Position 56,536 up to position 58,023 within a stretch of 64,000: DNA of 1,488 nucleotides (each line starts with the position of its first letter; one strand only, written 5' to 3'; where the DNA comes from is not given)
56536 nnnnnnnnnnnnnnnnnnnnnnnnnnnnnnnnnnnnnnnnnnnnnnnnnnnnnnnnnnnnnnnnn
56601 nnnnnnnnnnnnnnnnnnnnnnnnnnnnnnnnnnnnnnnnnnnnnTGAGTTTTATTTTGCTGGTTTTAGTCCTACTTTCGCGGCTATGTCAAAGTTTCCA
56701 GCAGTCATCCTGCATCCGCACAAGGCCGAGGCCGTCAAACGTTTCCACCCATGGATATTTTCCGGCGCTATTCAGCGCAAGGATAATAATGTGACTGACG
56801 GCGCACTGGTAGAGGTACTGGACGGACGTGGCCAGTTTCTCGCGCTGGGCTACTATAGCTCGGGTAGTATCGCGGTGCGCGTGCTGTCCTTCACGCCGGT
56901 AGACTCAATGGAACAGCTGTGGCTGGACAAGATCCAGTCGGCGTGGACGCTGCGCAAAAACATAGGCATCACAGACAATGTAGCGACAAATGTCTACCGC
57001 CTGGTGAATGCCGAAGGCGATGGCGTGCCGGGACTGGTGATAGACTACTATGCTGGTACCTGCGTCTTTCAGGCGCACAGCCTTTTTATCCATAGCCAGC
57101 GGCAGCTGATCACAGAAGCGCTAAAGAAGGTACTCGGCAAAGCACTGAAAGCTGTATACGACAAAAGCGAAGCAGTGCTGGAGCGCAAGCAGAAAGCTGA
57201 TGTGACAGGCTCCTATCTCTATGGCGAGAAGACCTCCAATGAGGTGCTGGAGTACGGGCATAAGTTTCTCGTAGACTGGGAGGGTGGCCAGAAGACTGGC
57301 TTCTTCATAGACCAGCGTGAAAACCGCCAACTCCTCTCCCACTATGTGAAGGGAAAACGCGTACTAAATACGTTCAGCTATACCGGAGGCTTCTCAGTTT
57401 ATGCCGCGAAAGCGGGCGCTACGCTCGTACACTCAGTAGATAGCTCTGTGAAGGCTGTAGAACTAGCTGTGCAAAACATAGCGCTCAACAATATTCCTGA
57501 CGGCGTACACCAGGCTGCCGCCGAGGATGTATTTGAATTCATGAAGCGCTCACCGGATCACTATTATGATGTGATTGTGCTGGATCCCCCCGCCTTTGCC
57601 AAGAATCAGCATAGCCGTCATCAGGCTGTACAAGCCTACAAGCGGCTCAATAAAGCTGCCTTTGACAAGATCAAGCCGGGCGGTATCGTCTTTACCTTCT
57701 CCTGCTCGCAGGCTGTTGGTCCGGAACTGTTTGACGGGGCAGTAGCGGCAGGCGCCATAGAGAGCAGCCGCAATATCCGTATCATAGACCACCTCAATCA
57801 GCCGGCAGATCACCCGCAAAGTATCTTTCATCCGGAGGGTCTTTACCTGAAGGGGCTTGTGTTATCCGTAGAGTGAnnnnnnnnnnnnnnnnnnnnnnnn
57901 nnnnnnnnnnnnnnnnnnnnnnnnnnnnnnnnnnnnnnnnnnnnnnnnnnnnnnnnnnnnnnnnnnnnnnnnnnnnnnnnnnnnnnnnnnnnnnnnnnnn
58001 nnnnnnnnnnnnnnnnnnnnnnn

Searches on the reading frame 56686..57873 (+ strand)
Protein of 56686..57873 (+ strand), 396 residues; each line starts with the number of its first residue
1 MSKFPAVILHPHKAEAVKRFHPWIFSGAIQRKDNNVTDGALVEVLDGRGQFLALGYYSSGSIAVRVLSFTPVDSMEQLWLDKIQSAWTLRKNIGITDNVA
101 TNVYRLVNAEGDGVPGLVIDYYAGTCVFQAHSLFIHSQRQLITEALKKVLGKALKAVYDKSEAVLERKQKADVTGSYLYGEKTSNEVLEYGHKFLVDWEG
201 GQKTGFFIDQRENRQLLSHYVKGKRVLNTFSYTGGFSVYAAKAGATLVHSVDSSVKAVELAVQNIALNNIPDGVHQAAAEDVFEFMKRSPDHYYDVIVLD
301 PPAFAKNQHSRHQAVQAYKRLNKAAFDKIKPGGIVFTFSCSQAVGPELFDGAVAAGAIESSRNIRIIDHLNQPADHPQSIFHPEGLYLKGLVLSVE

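Call 26: find_related_loci(query=window:56686-57873:+, collection=metagenome_contigs, flank=6000)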
Query window:56686-57873:+ (396 aa) in metagenome_contigs; peptide patterns used: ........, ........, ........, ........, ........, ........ (x = any residue, [..] = any of these).
600 stretches matched a pattern (row limit reached: there are more); 578 encode a relative of the query (tblastn E <= 1e-3); the best 80 are kept; 80 distinct loci.
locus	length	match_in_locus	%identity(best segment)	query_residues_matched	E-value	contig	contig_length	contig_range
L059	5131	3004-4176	60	4-396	6e-161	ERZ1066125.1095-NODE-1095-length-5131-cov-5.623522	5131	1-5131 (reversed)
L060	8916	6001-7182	57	1-396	2e-152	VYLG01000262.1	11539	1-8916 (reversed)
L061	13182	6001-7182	57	1-395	2e-151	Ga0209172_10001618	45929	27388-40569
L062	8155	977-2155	56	1-395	7e-148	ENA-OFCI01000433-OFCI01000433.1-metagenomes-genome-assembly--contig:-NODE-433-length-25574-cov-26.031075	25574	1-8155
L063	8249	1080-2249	56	4-396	3e-145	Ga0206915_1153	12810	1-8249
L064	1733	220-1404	55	1-396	6e-157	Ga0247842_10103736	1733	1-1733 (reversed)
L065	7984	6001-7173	54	4-396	3e-142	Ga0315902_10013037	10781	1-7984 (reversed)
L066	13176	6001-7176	54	4-396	3e-142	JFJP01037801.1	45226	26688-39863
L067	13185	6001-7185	54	1-396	5e-142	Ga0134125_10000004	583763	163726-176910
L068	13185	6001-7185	54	1-396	2e-140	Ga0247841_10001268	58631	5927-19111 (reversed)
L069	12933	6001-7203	54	4-396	4e-140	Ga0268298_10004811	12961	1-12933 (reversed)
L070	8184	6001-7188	53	3-396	6e-140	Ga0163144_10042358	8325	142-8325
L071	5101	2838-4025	53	7-396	1e-140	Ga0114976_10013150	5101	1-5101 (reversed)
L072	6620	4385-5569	53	1-396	2e-139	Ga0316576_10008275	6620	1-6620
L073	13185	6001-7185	54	1-396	2e-139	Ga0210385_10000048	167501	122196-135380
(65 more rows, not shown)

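Call 30: find_homologous_proteins(query=window:56686-57873:+, max_evalue=1e-100)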
Query window:56686-57873:+ (396 aa): 7724 proteins with E <= 1e-100 among 8000 candidates; the best 120 are listed.
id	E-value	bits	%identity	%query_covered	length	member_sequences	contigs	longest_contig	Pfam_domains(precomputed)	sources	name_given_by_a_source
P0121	2.1e-252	855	95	100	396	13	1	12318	PF17785.8,PF05175.21,PF10672.16,PF03602.22,PF02475.24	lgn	-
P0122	8.3e-218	741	81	100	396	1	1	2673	PF17785.8,PF05175.21,PF10672.16,PF03602.22,PF02475.24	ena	-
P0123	8.6e-217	738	81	100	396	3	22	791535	PF17785.8,PF05175.21,PF10672.16,PF03602.22,PF02475.24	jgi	jgi:23S rRNA (cytosine1962-C5)-methyltransferase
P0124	7.7e-216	734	80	100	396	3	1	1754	PF17785.8,PF05175.21,PF10672.16,PF03602.22,PF02475.24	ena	-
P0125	3.5e-215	732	79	100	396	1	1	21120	PF17785.8,PF05175.21,PF10672.16,PF03602.22,PF02475.24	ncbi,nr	ncbi:MAG: putative SAM-dependent methyltransferase [Bacteroidetes bacterium]|nr:putative SAM-depende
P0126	1.3e-212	724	80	100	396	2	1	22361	PF17785.8,PF05175.21,PF10672.16,PF03602.22,PF02475.24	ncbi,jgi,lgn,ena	jgi:23S rRNA (cytosine1962-C5)-methyltransferase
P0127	4.3e-206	702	78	100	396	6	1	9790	PF13847.13,PF06325.20,PF17785.8,PF05175.21,PF10672.16,PF03602.22,PF02475.24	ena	-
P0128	7.1e-206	702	77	100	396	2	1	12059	PF17785.8,PF05175.21,PF10672.16,PF03602.22,PF02475.24,PF09445.17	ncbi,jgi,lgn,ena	jgi:23S rRNA (cytosine1962-C5)-methyltransferase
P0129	6.1e-204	695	77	100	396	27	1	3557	PF06325.20,PF17785.8,PF05175.21,PF10672.16,PF03602.22,PF02475.24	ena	-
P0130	3.2e-202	690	77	100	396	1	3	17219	PF17785.8,PF05175.21,PF10672.16,PF03602.22,PF02475.24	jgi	jgi:23S rRNA (cytosine1962-C5)-methyltransferase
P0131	4.1e-200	683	76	100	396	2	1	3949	PF17785.8,PF05175.21,PF10672.16,PF03602.22,PF02475.24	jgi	jgi:23S rRNA (cytosine1962-C5)-methyltransferase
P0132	9.5e-200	681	76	100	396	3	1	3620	PF17785.8,PF05175.21,PF10672.16,PF03602.22,PF02475.24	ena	-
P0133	5.4e-199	679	76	100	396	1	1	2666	PF06325.20,PF17785.8,PF05175.21,PF10672.16,PF03602.22,PF02475.24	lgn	-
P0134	1.0e-198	678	76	100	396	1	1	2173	PF17785.8,PF05175.21,PF10672.16,PF03602.22,PF02475.24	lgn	-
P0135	1.4e-194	664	74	99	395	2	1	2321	PF17785.8,PF05175.21,PF10672.16,PF03602.22,PF02475.24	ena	-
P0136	6.2e-194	662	74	100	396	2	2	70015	PF06325.20,PF17785.8,PF05175.21,PF10672.16,PF03602.22,PF02475.24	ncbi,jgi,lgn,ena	jgi:23S rRNA (cytosine1962-C5)-methyltransferase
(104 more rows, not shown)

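Call 32: find_encoding_contigs(protein=P0121, flank=8000, max_places=2)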
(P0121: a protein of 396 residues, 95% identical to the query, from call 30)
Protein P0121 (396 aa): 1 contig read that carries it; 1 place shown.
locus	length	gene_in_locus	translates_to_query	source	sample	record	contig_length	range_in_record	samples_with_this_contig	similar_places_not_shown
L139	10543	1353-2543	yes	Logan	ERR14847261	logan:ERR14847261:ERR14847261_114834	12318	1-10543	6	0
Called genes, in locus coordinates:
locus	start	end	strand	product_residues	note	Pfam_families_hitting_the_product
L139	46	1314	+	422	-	PF08245:Mur_ligase_M, PF27239:FOL3_C (weak), PF02875:Mur_ligase_C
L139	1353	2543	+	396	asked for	PF17785:PUA_3, PF10672:Methyltrans_SAM, PF02475:TRM5-TYW2_MTfase, PF03602:Cons_hypoth95, PF05175:MTS (weak)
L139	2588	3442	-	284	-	PF00682:HMGL-like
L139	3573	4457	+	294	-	PF21948:LplA-B_cat, PF03099:BPL_LplA_LipB (weak)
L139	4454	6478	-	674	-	PF07584:BatA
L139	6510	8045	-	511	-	PF13231:PMT_2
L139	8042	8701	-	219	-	PF12697:Abhydrolase_6 (weak)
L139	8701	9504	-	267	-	PF00561:Abhydrolase_1, PF12146:Hydrolase_4, PF12697:Abhydrolase_6 (faint), PF00326:Peptidase_S9 (weak)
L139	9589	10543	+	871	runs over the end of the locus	PF13426:PAS_9, PF08447:PAS_3, PF00989:PAS, PF13426:PAS_9, PF08448:PAS_4, PF13426:PAS_9, PF00512:HisKA, PF02518:HATPase_c, +6 more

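Call 33: find_encoding_contigs(protein=P0123, flank=8000, max_places=2)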
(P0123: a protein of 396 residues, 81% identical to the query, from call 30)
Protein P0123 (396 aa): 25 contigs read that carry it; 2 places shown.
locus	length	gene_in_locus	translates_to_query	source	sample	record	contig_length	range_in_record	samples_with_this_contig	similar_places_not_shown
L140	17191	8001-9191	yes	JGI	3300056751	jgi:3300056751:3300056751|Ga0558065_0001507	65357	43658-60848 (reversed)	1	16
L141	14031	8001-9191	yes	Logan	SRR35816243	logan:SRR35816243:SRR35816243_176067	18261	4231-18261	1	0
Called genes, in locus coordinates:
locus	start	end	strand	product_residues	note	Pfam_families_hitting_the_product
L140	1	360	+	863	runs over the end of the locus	PF05170:AsmA, PF13116:YhdP (faint)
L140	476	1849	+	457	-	PF13472:Lipase_GDSL_2 (weak)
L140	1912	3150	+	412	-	PF00657:Lipase_GDSL (weak), PF13472:Lipase_GDSL_2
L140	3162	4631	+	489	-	PF03062:MBOAT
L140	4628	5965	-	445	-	PF00324:AA_permease, PF13520:AA_permease_2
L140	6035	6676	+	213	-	PF01841:Transglut_core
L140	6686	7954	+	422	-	PF27239:FOL3_C (faint), PF08245:Mur_ligase_M, PF02875:Mur_ligase_C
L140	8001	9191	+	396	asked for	PF17785:PUA_3, PF10672:Methyltrans_SAM, PF02475:TRM5-TYW2_MTfase (weak), PF03602:Cons_hypoth95 (weak), PF05175:MTS (faint)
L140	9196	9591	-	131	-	-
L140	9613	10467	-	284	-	PF00682:HMGL-like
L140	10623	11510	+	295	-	PF21948:LplA-B_cat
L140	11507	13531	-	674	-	PF07584:BatA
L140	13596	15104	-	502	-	PF13231:PMT_2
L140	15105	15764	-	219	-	-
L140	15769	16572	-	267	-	PF00561:Abhydrolase_1, PF12146:Hydrolase_4, PF00326:Peptidase_S9 (weak)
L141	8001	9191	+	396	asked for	PF17785:PUA_3, PF10672:Methyltrans_SAM, PF02475:TRM5-TYW2_MTfase (weak), PF03602:Cons_hypoth95 (weak), PF05175:MTS (faint)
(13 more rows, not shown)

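Call 34: find_encoding_contigs(protein=P0126, flank=8000, max_places=2)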
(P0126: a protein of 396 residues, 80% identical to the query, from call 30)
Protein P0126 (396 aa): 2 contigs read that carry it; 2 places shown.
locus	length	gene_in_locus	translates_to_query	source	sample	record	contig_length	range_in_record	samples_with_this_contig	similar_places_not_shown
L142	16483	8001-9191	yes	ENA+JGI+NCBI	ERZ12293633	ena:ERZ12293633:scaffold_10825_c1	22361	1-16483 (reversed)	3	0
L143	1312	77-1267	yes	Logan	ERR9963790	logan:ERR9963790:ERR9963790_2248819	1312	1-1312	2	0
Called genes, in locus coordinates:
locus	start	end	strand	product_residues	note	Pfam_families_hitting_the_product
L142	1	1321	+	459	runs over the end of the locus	PF13472:Lipase_GDSL_2 (weak)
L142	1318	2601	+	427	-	PF00657:Lipase_GDSL (weak), PF13472:Lipase_GDSL_2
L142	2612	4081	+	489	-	PF03062:MBOAT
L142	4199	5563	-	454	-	PF00324:AA_permease, PF13520:AA_permease_2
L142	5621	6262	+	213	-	PF01841:Transglut_core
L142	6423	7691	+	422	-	PF08245:Mur_ligase_M, PF02875:Mur_ligase_C, PF27239:FOL3_C (faint)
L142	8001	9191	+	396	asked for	PF17785:PUA_3, PF10672:Methyltrans_SAM, PF02475:TRM5-TYW2_MTfase, PF03602:Cons_hypoth95, PF05175:MTS (weak)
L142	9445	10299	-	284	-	PF00682:HMGL-like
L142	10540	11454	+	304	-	PF21948:LplA-B_cat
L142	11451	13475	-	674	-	PF07584:BatA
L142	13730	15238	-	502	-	PF13231:PMT_2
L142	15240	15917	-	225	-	-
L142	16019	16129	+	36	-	-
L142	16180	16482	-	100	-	?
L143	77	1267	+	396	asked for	PF17785:PUA_3, PF10672:Methyltrans_SAM, PF02475:TRM5-TYW2_MTfase, PF03602:Cons_hypoth95, PF05175:MTS (weak)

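Call 40: find_encoding_contigs(protein=P0136, flank=5000, max_places=2)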
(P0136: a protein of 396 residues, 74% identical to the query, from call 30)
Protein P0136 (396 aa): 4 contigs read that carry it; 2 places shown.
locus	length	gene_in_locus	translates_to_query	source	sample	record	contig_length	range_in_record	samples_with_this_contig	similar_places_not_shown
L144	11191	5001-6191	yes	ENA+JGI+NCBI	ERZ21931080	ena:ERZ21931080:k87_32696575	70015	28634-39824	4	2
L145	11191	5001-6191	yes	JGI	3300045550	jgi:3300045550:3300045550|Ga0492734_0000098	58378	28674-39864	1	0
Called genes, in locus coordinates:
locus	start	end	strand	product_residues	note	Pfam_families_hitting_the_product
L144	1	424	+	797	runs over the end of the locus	PF00912:Transgly, PF00905:Transpeptidase, PF06832:BiPBP_C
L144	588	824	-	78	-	-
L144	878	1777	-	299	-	PF02779:Transket_pyr, PF02780:Transketolase_C, PF17147:PFOR_II (weak)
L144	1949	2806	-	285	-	PF00456:Transketolase_N, PF00676:E1_dh, PF13292:DXP_synthase_N (weak)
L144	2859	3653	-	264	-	PF02348:CTP_transf_3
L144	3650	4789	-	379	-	-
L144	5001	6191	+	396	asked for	PF06325:PrmA (faint), PF17785:PUA_3, PF10672:Methyltrans_SAM, PF02475:TRM5-TYW2_MTfase, PF03602:Cons_hypoth95, PF05175:MTS (weak)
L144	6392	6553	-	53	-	-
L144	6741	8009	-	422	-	PF13927:Ig_3 (faint), PF06832:BiPBP_C (faint), PF18962:Por_Secre_tail (weak)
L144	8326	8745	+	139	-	PF00034:Cytochrom_C, PF13442:Cytochrome_CBB3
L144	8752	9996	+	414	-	-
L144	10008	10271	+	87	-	-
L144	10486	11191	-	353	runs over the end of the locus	PF10094:DUF2332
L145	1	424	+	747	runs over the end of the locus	PF00912:Transgly, PF00905:Transpeptidase, PF06832:BiPBP_C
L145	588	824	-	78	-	-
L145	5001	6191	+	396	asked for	PF06325:PrmA (faint), PF17785:PUA_3, PF10672:Methyltrans_SAM, PF02475:TRM5-TYW2_MTfase, PF03602:Cons_hypoth95, PF05175:MTS (weak)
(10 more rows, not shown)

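Call 41: find_encoding_contigs(protein=P0125, flank=5000, max_places=2)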
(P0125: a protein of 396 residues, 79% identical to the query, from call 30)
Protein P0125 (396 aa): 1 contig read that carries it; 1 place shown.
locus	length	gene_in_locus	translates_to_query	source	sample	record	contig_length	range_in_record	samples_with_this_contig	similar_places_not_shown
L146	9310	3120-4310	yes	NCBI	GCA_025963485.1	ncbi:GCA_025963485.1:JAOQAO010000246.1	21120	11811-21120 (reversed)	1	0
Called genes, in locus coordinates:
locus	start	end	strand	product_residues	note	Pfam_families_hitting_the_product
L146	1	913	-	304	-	PF13520:AA_permease_2, PF00324:AA_permease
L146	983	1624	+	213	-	PF01841:Transglut_core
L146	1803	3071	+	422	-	PF27239:FOL3_C (faint), PF08245:Mur_ligase_M, PF02875:Mur_ligase_C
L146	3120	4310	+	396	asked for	PF17785:PUA_3, PF10672:Methyltrans_SAM, PF02475:TRM5-TYW2_MTfase, PF03602:Cons_hypoth95, PF05175:MTS (weak)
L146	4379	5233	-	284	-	PF00682:HMGL-like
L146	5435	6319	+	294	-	PF03099:BPL_LplA_LipB (weak), PF21948:LplA-B_cat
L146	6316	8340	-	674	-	PF07584:BatA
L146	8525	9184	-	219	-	-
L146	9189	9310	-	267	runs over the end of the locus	PF12146:Hydrolase_4, PF00561:Abhydrolase_1 (weak)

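Call 87: search_protein_families(library=padloc, alignment_id=A4, max_evalue=1e-8)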
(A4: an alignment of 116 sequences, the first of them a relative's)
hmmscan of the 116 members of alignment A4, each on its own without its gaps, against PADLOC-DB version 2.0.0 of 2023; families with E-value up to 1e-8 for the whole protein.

A. member 1, L061:2873-3685:+ (271 aa): 0 families

B. families by the number of members that match (of 116 scanned): 50 families (the first 25 are shown)
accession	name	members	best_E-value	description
PDLC04140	mad8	8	5.7e-33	mads_8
PDLC02806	SspH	7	2.8e-54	SspH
PDLC02804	SspH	7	2.2e-48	SspH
PDLC02864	DpdF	6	2.1e-143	DpdF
PDLC02861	DpdF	6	1.1e-137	DpdF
PDLC02870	DpdF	6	6.2e-125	DpdF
PDLC03928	PsyrT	6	1.4e-114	-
PDLC02859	DpdF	6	9.5e-64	DpdF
PDLC01089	C3a193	6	2.9e-45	poss. alt. Cas3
PDLC02872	DpdF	6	2.8e-43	DpdF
PDLC02857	DpdF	6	1.4e-33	DpdF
PDLC02503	BrxHI|BrxHII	6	7.6e-29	BrxHI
PDLC02858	DpdF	6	1.1e-25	DpdF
PDLC02501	BrxHI|BrxHII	6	1.5e-13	BrxHI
PDLC02855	DpdF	5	5.2e-46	DpdF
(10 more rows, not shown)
